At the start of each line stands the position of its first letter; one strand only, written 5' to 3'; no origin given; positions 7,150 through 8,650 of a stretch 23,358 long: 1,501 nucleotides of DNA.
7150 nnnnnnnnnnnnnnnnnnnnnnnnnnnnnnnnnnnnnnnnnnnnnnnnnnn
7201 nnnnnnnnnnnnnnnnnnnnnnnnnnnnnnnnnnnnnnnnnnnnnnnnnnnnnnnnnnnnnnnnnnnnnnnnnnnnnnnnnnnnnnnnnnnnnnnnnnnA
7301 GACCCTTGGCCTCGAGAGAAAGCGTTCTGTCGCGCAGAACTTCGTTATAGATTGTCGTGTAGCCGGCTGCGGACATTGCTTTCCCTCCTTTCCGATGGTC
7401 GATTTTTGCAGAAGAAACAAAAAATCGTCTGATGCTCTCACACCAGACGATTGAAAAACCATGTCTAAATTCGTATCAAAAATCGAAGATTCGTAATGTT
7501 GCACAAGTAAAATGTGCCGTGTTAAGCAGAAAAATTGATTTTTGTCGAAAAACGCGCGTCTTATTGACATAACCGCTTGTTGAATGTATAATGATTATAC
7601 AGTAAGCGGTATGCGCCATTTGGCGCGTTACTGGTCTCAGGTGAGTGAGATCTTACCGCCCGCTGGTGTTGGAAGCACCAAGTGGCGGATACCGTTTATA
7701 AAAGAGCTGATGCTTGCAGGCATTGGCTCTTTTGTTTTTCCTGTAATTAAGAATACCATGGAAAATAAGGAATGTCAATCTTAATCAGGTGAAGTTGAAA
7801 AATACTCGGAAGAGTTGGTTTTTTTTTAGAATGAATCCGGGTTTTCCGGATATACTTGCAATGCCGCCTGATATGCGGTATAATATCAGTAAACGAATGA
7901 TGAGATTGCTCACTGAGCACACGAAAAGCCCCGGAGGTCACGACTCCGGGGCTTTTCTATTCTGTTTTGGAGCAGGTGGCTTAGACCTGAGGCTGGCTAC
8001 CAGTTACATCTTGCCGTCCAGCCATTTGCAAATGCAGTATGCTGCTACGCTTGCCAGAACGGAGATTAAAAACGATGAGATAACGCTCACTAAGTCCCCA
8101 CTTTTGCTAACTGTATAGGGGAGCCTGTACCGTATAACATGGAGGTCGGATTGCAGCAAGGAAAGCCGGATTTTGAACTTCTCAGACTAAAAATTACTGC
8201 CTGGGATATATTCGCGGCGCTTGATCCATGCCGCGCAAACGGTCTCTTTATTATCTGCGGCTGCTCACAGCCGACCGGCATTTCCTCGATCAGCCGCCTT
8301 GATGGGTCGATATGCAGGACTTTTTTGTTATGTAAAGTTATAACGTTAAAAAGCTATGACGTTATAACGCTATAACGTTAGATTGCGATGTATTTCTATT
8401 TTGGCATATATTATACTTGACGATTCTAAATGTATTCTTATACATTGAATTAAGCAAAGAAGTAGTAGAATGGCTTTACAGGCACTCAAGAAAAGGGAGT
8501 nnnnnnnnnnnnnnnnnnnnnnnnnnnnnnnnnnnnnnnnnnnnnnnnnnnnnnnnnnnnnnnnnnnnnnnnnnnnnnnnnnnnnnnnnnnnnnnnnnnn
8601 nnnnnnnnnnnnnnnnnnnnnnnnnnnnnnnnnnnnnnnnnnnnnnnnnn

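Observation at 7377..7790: rep leader resembles antisense-RNA-controlled attenuation systems: consensus divergent promoter, about 140-nt terminated RNA, and an intrinsic terminator just before the rep RBS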

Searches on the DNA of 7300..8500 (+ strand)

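Call 8: search_rna_families(source=window, start=7300, end=8500, threshold=evalue, max_evalue=10, show_alignments=3)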
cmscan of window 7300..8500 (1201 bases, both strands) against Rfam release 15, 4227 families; matches with E-value up to 10: 22.
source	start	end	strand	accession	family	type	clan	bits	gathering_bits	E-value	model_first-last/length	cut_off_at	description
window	7913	8131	-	RF02442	SpF66_sRNA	Gene; sRNA;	-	37.6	42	4.4e-07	1-239/239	no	Streptococcus sRNA SpF66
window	7919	8078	-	RF00514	His_leader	Cis-reg; leader;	-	25.4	49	0.12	1-126/126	no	Histidine operon leader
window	7820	7960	+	RF00514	His_leader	Cis-reg; leader;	-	21.3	49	0.81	1-126/126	no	Histidine operon leader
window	7922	8046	-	RF01472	rli40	Gene; sRNA;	-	21.2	100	0.0091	1-263/263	no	Listeria sRNA rli40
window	7878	7966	+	RF02075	STnc230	Gene; sRNA;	-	20.9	50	3.4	1-83/83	no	Enterobacterial sRNA STnc230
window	7697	7738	+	RF03474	mir-4766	Gene; miRNA;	-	20.6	72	0.46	1-56/56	no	mir-4766 microRNA precursor family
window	7698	7735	+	RF04068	mir-3927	Gene; miRNA;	-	20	90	1.4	1-85/85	no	mir-3927 microRNA precursor family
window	7880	7975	+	RF02621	BSnc120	Gene; sRNA;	-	19.6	114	0.23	1-88/88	no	Brucella sRNA 120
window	7612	7691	+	RF00919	mir-874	Gene; miRNA;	-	19.6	74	1.7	1-78/78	no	mir-874 microRNA precursor family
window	7923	7975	-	RF02790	sodF_sRNA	Gene; sRNA;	-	19.3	46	3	1-90/90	no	sodF sRNA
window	7677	7738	+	RF02074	STnc240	Gene; sRNA;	-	19.2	55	7.9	1-77/77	no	Enterobacterial sRNA STnc240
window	7922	7998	-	RF00116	C0465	Gene; sRNA;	-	18.9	40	1.8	1-78/78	no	C0465 RNA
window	7557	7625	+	RF04053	mir-95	Gene; miRNA;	-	18.8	67.5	1.6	1-79/79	no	mir-95 microRNA precursor family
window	7613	7688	+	RF03836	mir-3547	Gene; miRNA;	-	17.9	77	4.5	1-88/88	no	mir-3547 microRNA precursor family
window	7418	7539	-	RF02617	SSRC10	Gene; sRNA;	-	17.8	56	1.6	1-113/113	no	Streptococcus sRNA 10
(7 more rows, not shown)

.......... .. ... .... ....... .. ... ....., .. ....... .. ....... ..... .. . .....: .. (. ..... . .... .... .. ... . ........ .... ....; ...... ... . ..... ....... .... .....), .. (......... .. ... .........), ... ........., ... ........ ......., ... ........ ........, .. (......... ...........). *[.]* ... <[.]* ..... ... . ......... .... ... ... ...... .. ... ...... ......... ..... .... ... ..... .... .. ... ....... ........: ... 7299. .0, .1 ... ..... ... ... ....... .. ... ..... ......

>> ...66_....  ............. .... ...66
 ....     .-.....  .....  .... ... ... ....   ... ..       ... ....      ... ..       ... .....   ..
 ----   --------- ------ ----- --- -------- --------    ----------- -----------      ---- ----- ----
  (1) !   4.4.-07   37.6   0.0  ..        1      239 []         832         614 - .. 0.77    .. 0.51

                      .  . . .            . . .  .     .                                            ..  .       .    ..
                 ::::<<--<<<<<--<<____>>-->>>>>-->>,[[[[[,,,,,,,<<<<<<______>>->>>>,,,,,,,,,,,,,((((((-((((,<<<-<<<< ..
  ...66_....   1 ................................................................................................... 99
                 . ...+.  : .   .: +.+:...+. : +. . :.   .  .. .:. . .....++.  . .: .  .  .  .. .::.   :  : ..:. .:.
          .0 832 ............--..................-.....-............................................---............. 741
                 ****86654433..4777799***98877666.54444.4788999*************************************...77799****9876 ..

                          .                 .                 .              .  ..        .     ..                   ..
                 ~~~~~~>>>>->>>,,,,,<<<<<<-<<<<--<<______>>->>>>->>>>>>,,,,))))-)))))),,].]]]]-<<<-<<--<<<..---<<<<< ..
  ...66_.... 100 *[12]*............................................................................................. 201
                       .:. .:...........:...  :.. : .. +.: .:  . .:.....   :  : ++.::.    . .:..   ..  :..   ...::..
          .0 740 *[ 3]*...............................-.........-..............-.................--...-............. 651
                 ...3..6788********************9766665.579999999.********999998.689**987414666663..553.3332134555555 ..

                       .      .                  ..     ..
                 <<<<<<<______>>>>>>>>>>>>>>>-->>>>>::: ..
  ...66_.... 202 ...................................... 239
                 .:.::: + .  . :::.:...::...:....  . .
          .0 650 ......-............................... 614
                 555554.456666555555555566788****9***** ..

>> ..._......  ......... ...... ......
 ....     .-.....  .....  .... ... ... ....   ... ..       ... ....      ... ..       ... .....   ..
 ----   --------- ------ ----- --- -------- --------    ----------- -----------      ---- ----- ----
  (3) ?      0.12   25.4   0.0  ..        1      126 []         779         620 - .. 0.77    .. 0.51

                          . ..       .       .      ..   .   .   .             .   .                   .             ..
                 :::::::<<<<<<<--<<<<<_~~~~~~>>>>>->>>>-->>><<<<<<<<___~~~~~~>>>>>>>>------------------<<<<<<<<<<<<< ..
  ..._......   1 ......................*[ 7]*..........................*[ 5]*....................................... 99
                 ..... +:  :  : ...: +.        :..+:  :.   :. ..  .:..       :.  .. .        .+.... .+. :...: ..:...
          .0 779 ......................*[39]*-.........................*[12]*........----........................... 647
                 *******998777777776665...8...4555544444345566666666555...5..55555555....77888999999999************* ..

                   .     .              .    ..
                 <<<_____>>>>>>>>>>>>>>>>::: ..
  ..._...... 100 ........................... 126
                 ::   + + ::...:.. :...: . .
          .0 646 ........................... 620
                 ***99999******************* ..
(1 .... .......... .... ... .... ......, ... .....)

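Call 15: search_dna_similar(query=window:7377-7960:+, collection=plasmids, mode=distant, max_evalue=0.01)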
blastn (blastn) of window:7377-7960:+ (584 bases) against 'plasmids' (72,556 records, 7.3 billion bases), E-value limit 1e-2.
Records with a match: 2; places in all: 3; records where one place covers at least 80% of the query: 0.
Best place of each record, by identity: 60-80% 2.
By first word of the organism name: Clostridium 1; Waltera 1.
By predicted mobility (MOB-suite, as given by PLSDB): non-mobilizable 2.
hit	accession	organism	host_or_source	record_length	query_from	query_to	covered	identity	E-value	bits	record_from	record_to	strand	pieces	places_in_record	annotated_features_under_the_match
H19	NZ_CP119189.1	Clostridium perfringens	goat,fecal sample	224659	476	584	19%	75.9%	9e-11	75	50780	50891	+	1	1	none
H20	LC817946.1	Waltera intestinalis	Homo sapiens,Genome Sequencing,feces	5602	476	584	19%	75.7%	6e-7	64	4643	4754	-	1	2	none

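Call 61: build_rna_model(alignment_id=A3, structure=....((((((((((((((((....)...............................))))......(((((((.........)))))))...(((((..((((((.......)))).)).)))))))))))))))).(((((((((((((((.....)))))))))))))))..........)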
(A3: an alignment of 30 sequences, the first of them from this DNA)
Model R1 built from alignment A3 (30 sequences, 182 columns); structure: as given.
model positions 144; base pairs 49; branch points 3; effective number of sequences 0.82; information 0.59 bits per position. Calibrated on 0.2 Mb of random sequence (short: E-values are rough).
structure used (alignment columns):
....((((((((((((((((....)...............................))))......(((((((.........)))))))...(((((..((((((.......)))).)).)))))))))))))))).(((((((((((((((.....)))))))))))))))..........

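Call 62: search_with_rna_model(model_id=R1, sources=[window, L001, L002, L003, L004, L006, L007, L012, L014, L015, L016, L022, L028, L029, L030, L031, L032, L033, L037, L047, L048, L051, L057, L058, L059, L060, L061, L063, L064, L070, L079, L082, L083, L085, L088, L089, L090, L091], make_alignment=true, max_evalue=0.01)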
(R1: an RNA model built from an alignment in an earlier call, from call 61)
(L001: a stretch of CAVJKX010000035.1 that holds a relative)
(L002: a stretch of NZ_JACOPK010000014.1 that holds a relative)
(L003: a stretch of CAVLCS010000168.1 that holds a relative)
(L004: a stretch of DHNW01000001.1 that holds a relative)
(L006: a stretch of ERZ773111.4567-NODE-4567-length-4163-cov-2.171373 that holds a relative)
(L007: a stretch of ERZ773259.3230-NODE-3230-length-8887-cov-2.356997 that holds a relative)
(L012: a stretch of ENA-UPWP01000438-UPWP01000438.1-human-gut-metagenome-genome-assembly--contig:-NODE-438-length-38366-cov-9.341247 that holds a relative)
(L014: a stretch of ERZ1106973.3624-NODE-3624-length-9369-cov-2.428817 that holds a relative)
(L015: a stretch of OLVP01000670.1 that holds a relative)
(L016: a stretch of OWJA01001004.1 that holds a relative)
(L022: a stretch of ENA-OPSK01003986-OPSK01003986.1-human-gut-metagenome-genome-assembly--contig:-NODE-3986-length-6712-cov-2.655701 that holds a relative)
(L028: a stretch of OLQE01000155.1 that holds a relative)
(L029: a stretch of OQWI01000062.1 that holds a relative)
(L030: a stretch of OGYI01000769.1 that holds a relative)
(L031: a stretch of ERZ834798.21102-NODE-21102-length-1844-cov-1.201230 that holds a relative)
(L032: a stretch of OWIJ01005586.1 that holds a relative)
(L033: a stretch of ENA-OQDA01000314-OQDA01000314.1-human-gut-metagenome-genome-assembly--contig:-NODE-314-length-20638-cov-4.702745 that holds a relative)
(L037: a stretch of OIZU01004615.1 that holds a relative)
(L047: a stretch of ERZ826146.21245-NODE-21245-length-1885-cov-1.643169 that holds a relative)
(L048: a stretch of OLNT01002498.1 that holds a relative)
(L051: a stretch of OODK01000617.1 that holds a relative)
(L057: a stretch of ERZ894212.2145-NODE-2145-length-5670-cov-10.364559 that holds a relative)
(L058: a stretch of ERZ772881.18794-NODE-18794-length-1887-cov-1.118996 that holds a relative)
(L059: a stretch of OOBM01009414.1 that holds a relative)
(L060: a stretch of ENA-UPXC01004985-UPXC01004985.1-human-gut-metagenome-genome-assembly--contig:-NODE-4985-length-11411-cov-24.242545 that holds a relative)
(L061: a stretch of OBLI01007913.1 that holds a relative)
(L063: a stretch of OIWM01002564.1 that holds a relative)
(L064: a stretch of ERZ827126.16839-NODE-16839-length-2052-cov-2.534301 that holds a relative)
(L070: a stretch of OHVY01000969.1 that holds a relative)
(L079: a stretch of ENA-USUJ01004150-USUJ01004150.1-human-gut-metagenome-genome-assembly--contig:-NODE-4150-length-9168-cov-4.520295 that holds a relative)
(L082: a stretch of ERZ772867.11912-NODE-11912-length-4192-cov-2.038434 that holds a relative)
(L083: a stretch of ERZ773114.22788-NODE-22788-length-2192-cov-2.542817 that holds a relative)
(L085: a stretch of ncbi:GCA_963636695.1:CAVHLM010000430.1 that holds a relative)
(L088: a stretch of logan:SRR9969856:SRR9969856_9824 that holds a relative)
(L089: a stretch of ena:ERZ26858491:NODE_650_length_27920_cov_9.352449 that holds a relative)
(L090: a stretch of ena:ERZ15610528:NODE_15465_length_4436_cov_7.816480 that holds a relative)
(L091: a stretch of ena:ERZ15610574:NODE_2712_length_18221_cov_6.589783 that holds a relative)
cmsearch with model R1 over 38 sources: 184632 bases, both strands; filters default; matches with E-value up to 0.01: 43.
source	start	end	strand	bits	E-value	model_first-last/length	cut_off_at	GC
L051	2135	2278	-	170.9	1.5e-38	1-144/144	no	0.51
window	7599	7742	+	170.6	1.7e-38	1-144/144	no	0.51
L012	2135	2278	-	170.4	1.9e-38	1-144/144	no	0.53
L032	550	693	-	169.7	2.8e-38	1-144/144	no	0.53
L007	2134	2278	-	167.5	9e-38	1-144/144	no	0.51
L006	334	478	-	165.4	2.8e-37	1-144/144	no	0.52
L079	1560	1703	-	165.1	3.5e-37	1-144/144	no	0.5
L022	701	845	-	165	3.5e-37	1-144/144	no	0.52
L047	289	433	-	164.8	4.1e-37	1-144/144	no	0.51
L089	1132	1275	-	164.5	4.8e-37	1-144/144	no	0.51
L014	984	1129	-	164.4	4.9e-37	1-144/144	no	0.51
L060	2133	2278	-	164.3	5.1e-37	1-144/144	no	0.51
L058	151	294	-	163.9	6.4e-37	1-144/144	no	0.52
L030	2133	2278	-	163.2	9.5e-37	1-144/144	no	0.51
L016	2133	2278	-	162.9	1.1e-36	1-144/144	no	0.51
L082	2013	2157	-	161.4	2.6e-36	1-144/144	no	0.5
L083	113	257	-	160.6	3.9e-36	1-144/144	no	0.49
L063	256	398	-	158.6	1.2e-35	1-144/144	no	0.52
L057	2133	2277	-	157.2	2.5e-35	1-144/144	no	0.53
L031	110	253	-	156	5e-35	1-144/144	no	0.51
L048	1659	1802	-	155.3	7e-35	1-144/144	no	0.53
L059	357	501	-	154.8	9.6e-35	1-144/144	no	0.5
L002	2631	2776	-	154.5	1.1e-34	1-144/144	no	0.53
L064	317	459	-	152.6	3.1e-34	1-144/144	no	0.52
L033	2108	2278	-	151.9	4.7e-34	1-144/144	no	0.49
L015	2109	2279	-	151.2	6.7e-34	1-144/144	no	0.51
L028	2135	2278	-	150.1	1.2e-33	1-144/144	no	0.5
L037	966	1137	-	147.9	4.2e-33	1-144/144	no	0.49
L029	2110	2278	-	144.8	2.3e-32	1-144/144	no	0.51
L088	226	369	-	141.5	1.4e-31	1-144/144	no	0.49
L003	216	389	-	132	2.4e-29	1-144/144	no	0.45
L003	4052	4222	+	131.4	3.5e-29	1-144/144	no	0.47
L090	109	279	-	129.9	7.9e-29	1-144/144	no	0.47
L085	716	895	-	126.4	5.2e-28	1-144/144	no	0.44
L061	2103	2277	-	119.6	2.1e-26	1-144/144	no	0.5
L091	813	1055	-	95.7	1e-20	1-144/144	no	0.44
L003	4171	4229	-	25.8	0.0004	1-144/144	no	0.37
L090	101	160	+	25.6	0.00046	1-144/144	no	0.37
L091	788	864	+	24.7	0.00073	1-144/144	no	0.35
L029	2150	2301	+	22.2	0.0028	1-144/144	no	0.47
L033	2149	2301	+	21.6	0.004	1-144/144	no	0.46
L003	210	267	+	21.6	0.004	1-144/144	no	0.4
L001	1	25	-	20.4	0.0079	1-25/144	3'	0.52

Alignment A5: 43 matches aligned to the model, 325 columns, each read 5' to 3' on its own strand. Consensus structure (alignment columns), stored with it:
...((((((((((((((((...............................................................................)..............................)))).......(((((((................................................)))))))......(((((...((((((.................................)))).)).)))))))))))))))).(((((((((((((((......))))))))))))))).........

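Call 63: search_with_rna_model(model_id=R1, sources=[window, L002, L003, L006, L007, L012, L014, L015, L016, L022, L028, L029, L030, L031, L032, L033, L037, L047, L048, L051, L057, L058, L059, L060, L061, L063, L064, L079, L082, L083, L085, L088, L089, L091], make_alignment=true, max_evalue=1e-15)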
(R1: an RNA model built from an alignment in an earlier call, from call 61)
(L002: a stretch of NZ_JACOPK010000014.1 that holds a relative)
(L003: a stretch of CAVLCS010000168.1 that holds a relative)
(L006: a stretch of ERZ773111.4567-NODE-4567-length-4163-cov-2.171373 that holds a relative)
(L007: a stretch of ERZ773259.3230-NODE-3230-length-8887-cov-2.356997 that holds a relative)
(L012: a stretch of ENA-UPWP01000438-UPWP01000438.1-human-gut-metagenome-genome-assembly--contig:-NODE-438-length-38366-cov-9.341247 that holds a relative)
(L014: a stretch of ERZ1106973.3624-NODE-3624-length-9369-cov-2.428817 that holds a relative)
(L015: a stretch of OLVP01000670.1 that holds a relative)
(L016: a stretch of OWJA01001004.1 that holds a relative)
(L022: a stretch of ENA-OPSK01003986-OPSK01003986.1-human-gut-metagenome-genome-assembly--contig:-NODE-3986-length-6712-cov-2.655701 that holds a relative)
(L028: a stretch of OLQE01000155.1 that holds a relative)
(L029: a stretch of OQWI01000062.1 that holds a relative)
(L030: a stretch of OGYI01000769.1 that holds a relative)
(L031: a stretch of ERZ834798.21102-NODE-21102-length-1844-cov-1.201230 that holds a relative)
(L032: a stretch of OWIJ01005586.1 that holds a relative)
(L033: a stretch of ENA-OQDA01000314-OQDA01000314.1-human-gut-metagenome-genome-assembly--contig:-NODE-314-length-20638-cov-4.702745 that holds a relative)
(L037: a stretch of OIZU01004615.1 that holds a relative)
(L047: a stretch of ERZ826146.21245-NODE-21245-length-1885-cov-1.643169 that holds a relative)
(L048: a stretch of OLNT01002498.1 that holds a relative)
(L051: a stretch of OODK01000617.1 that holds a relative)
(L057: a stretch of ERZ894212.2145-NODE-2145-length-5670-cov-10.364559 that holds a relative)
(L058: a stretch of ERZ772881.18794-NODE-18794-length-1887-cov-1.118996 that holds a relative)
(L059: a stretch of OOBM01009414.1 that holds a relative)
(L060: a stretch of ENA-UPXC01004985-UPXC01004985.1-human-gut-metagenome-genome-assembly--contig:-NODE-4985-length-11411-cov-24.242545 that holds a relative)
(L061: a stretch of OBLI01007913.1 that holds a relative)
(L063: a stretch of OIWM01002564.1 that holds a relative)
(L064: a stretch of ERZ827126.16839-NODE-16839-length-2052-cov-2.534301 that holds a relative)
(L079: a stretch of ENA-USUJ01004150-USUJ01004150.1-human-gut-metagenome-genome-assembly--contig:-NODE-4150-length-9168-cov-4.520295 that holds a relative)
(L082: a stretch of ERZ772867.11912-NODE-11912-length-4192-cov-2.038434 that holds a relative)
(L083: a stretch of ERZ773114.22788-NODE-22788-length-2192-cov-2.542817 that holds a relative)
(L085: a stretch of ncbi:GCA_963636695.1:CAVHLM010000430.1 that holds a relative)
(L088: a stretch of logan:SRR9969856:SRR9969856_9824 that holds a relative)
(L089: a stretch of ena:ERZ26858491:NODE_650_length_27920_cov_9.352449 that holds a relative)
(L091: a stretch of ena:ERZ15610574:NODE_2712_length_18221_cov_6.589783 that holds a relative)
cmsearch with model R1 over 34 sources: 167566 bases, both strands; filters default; matches with E-value up to 1e-15: 35.
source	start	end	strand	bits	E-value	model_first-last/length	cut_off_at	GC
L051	2135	2278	-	170.9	1.3e-38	1-144/144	no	0.51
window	7599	7742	+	170.6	1.5e-38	1-144/144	no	0.51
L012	2135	2278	-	170.4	1.7e-38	1-144/144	no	0.53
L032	550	693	-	169.7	2.5e-38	1-144/144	no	0.53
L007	2134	2278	-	167.5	8.2e-38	1-144/144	no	0.51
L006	334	478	-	165.4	2.6e-37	1-144/144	no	0.52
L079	1560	1703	-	165.1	3.1e-37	1-144/144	no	0.5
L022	701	845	-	165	3.2e-37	1-144/144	no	0.52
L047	289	433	-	164.8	3.7e-37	1-144/144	no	0.51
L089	1132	1275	-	164.5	4.3e-37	1-144/144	no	0.51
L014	984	1129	-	164.4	4.5e-37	1-144/144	no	0.51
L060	2133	2278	-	164.3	4.7e-37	1-144/144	no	0.51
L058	151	294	-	163.9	5.8e-37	1-144/144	no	0.52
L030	2133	2278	-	163.2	8.6e-37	1-144/144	no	0.51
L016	2133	2278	-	162.9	1e-36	1-144/144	no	0.51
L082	2013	2157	-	161.4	2.4e-36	1-144/144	no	0.5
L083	113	257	-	160.6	3.5e-36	1-144/144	no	0.49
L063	256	398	-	158.6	1.1e-35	1-144/144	no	0.52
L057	2133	2277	-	157.2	2.3e-35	1-144/144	no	0.53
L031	110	253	-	156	4.5e-35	1-144/144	no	0.51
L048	1659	1802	-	155.3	6.4e-35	1-144/144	no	0.53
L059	357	501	-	154.8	8.7e-35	1-144/144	no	0.5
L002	2631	2776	-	154.5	1e-34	1-144/144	no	0.53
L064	317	459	-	152.6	2.8e-34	1-144/144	no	0.52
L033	2108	2278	-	151.9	4.3e-34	1-144/144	no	0.49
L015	2109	2279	-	151.2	6e-34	1-144/144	no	0.51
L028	2135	2278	-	150.1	1.1e-33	1-144/144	no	0.5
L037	966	1137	-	147.9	3.8e-33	1-144/144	no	0.49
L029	2110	2278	-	144.8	2.1e-32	1-144/144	no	0.51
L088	226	369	-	141.5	1.2e-31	1-144/144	no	0.49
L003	216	389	-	132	2.2e-29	1-144/144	no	0.45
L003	4052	4222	+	131.4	3.2e-29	1-144/144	no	0.47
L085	716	895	-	126.4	4.7e-28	1-144/144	no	0.44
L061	2103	2277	-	119.6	1.9e-26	1-144/144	no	0.5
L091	813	1055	-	95.7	9.4e-21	1-144/144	no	0.44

Alignment A6: 35 matches aligned to the model, 291 columns, each read 5' to 3' on its own strand. Consensus structure (alignment columns), stored with it:
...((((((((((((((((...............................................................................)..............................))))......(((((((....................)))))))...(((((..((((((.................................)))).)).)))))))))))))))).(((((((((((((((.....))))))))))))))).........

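Call 74: get_annotated_region(hit=H20, flank=1500)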
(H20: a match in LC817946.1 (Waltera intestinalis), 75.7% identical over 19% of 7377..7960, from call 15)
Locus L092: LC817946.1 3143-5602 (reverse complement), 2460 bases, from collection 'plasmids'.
description: Waltera intestinalis 19YCFAH0.3Co2 plasmid p19YCFAH0.3Co2-2 DNA, complete sequence
organism: Waltera intestinalis (NCBI taxid 2606635)
taxonomy: Bacteria; Bacillota; Clostridia; Lachnospirales; Lachnospiraceae; Waltera; Waltera intestinalis
host: -; source: Homo sapiens,Genome Sequencing,feces; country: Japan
typing (MOB-suite, as given by PLSDB): non-mobilizable
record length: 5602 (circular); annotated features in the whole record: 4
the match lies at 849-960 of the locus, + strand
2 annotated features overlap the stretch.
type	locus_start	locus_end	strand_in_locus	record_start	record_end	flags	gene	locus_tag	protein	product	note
CDS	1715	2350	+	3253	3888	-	-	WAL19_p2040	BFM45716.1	hypothetical protein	-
CDS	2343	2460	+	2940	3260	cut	-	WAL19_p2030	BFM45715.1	hypothetical protein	-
